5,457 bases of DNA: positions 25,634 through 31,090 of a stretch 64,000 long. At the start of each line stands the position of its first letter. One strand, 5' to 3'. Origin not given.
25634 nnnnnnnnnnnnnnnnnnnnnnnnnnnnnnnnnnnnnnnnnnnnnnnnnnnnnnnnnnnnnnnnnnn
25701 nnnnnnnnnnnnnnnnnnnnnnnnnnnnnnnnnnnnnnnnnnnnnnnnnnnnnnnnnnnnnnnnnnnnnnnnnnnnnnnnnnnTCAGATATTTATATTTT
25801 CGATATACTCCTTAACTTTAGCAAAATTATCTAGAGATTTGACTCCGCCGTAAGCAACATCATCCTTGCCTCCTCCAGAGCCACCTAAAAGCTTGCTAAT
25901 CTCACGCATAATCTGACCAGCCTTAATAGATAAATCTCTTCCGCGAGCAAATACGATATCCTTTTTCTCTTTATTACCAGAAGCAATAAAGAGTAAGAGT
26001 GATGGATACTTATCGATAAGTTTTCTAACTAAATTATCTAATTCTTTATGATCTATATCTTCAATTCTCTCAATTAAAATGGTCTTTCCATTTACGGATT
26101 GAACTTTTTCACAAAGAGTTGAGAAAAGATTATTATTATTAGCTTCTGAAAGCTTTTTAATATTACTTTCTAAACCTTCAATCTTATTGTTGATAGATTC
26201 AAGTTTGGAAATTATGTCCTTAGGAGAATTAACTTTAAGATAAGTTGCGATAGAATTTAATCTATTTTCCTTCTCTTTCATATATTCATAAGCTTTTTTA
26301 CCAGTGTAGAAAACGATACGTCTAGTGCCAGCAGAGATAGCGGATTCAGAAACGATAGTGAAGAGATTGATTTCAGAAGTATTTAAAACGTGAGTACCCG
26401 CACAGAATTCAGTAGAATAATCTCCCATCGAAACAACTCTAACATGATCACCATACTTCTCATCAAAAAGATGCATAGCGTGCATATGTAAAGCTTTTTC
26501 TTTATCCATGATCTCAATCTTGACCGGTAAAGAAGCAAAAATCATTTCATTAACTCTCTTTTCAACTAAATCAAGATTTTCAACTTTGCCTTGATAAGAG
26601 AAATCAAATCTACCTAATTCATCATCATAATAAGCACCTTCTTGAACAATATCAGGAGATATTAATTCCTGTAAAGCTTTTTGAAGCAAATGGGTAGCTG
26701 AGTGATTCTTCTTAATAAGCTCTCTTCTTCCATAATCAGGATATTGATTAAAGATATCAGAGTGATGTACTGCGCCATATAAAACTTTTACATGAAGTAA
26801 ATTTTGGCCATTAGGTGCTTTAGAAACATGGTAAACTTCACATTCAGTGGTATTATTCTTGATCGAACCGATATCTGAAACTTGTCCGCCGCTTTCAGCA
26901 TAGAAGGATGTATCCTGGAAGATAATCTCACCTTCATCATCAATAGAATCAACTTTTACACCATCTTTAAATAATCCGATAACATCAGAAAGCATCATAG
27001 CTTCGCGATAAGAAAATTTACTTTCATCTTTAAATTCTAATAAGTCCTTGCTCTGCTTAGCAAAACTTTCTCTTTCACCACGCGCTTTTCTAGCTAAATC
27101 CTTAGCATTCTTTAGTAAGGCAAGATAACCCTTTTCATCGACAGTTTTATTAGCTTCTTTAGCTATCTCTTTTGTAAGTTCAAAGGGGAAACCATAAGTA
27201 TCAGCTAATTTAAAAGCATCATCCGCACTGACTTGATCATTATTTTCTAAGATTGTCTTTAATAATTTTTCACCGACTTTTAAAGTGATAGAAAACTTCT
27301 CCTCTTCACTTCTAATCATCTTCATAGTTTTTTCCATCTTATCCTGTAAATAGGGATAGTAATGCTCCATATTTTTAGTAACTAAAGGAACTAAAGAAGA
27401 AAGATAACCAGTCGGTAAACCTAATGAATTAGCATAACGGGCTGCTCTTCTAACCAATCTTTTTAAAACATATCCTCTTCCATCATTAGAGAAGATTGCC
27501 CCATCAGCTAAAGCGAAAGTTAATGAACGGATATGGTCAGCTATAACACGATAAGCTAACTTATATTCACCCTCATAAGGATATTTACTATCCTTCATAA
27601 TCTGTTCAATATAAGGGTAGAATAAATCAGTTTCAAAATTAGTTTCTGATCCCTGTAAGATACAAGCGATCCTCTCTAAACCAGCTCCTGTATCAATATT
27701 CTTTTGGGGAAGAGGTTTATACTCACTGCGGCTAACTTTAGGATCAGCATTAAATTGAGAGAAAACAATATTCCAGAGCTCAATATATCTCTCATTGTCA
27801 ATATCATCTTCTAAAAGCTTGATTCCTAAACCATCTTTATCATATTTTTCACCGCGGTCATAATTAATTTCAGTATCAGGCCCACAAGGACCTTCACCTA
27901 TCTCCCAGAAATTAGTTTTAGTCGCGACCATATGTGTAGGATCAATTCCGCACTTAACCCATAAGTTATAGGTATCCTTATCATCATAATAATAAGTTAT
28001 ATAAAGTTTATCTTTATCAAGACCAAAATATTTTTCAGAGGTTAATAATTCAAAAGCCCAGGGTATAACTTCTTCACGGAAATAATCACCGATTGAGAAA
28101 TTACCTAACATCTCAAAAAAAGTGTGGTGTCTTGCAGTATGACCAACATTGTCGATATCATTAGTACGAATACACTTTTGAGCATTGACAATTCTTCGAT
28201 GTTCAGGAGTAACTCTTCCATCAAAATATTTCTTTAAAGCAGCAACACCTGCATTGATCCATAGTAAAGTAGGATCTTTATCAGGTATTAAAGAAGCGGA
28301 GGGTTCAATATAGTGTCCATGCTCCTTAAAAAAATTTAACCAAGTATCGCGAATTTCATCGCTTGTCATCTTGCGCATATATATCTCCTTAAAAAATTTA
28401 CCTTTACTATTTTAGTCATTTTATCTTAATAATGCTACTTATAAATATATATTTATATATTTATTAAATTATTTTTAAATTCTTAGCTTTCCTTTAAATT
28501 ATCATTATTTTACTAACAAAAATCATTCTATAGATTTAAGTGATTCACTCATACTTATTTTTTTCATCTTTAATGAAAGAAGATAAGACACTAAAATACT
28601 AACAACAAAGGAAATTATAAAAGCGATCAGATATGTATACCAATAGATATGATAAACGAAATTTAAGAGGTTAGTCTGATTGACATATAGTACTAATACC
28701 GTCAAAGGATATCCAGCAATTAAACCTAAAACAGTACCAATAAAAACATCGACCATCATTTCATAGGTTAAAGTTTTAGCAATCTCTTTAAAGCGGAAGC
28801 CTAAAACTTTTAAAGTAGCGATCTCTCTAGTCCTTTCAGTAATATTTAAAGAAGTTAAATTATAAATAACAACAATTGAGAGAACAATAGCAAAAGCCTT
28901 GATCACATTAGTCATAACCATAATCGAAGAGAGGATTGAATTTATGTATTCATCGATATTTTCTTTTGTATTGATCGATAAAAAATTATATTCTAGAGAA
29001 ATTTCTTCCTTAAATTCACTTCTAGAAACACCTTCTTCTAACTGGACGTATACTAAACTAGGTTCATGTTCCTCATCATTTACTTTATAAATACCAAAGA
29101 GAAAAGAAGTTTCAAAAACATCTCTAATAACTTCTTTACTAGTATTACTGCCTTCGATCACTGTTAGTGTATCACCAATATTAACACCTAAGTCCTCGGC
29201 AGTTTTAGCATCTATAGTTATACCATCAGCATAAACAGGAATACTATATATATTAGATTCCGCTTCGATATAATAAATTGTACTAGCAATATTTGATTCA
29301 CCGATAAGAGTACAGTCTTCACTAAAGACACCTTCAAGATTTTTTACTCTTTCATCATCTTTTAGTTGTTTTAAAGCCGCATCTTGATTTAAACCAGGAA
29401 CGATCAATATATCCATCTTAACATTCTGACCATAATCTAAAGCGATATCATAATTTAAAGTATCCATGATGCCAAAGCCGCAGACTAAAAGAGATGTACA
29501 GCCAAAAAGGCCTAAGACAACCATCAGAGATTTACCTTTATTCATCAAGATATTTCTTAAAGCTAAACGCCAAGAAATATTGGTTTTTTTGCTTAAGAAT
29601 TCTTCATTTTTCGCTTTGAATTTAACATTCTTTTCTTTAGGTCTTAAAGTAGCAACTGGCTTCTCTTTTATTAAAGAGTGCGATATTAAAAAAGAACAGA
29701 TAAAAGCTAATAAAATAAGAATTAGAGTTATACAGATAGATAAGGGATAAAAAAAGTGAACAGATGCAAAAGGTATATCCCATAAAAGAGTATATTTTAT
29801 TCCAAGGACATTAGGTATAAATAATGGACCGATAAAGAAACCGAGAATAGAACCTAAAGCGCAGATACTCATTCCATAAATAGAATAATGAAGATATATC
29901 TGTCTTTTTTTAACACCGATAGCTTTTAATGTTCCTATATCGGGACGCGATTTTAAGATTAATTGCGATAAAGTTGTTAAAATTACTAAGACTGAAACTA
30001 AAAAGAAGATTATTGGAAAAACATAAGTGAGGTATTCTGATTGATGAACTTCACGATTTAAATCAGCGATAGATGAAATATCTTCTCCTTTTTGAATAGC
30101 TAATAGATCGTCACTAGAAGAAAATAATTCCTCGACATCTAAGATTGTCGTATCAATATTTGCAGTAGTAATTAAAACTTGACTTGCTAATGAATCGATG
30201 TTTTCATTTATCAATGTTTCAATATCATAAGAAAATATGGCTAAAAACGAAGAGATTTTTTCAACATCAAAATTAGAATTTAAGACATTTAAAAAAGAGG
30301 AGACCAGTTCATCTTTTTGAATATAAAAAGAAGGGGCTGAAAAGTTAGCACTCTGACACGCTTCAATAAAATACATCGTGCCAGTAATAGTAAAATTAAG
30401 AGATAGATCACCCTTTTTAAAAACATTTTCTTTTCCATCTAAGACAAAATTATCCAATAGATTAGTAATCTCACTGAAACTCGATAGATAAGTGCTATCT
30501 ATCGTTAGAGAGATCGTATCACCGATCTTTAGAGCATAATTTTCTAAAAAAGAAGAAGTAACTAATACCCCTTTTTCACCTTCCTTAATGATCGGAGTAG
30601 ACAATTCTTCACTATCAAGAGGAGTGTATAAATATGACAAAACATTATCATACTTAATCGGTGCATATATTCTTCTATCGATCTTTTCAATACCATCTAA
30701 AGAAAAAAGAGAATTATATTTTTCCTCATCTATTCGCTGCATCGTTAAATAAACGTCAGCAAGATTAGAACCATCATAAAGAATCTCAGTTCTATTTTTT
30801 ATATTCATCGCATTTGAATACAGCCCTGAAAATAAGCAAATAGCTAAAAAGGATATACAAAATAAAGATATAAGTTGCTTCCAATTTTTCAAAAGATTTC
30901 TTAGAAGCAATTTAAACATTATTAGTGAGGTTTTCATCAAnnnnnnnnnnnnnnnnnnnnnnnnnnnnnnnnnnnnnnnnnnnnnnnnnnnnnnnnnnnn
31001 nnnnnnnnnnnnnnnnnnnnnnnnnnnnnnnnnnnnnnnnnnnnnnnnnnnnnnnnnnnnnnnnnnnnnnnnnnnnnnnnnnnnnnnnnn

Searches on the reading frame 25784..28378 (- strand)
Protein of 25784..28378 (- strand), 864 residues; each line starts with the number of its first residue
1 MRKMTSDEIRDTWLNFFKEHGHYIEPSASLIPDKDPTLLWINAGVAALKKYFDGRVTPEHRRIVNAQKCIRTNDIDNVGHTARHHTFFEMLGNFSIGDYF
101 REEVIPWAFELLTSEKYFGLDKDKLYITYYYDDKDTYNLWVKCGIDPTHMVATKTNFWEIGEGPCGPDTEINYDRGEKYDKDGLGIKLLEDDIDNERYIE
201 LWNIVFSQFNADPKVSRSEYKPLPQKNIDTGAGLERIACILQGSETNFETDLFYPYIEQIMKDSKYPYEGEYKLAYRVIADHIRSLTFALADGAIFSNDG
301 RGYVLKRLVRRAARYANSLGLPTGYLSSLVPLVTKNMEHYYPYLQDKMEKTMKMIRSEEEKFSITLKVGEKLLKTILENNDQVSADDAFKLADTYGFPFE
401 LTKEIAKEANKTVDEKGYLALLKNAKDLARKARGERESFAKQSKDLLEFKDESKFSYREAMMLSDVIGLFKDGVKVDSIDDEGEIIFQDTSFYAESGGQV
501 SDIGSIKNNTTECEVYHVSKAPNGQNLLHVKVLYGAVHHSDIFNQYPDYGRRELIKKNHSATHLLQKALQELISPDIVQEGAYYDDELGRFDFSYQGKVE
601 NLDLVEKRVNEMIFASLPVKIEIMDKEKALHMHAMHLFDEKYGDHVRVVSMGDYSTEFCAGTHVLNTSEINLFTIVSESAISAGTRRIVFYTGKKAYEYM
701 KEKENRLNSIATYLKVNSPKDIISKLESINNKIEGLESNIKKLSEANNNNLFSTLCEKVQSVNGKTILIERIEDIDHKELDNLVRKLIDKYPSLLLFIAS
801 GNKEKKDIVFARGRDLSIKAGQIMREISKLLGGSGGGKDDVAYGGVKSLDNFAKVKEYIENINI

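Call 55: search_protein_families(library=pfam, proteins=[window:25784-28378:-], max_evalue=0.001)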
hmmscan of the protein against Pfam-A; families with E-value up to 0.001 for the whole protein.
window:25784-28378:- (864 aa): 3 families
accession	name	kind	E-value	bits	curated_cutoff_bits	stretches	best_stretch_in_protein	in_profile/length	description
PF01411.24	tRNA-synt_2c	-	5e-173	577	30.3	1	8-542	1-543/552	tRNA synthetases class II (A)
PF07973.19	tRNA_SAD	-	3.3e-16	59.4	24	1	646-688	1-43/44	Threonyl and Alanyl tRNA synthetase second additional domain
PF02272.25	DHHA1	-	1.7e-12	48.1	25.9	1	765-861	2-98/102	DHHA1 domain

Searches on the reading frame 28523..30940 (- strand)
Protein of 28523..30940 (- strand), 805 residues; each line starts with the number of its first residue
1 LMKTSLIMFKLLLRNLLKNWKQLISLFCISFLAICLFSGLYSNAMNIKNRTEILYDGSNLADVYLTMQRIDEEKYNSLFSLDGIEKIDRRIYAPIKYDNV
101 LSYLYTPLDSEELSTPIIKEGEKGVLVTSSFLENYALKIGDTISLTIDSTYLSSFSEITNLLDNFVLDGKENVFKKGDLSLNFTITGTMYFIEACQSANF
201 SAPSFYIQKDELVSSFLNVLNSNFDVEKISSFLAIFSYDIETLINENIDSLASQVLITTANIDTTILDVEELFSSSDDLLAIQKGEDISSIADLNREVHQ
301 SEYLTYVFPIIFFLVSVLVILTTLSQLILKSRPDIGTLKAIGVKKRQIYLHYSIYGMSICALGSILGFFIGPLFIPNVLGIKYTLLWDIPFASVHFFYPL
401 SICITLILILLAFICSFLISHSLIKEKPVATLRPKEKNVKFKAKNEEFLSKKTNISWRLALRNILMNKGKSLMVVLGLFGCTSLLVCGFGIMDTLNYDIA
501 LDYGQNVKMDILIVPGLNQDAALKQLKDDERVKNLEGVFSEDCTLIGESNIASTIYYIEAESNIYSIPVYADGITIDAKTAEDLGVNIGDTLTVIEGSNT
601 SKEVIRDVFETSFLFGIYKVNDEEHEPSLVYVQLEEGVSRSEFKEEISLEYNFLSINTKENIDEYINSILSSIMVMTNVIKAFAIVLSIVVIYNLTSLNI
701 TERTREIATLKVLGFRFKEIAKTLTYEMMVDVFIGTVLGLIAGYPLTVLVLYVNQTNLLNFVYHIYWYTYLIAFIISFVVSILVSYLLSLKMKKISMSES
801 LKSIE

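Call 55: search_protein_families(library=pfam, proteins=[window:28523-30940:-], max_evalue=0.001)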
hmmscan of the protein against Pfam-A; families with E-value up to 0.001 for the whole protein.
window:28523-30940:- (805 aa): 1 family
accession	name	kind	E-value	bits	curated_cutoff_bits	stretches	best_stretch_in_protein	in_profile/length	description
PF02687.27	FtsX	-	3.9e-36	124.2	25.5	2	680-796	3-119/120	FtsX-like permease C-terminal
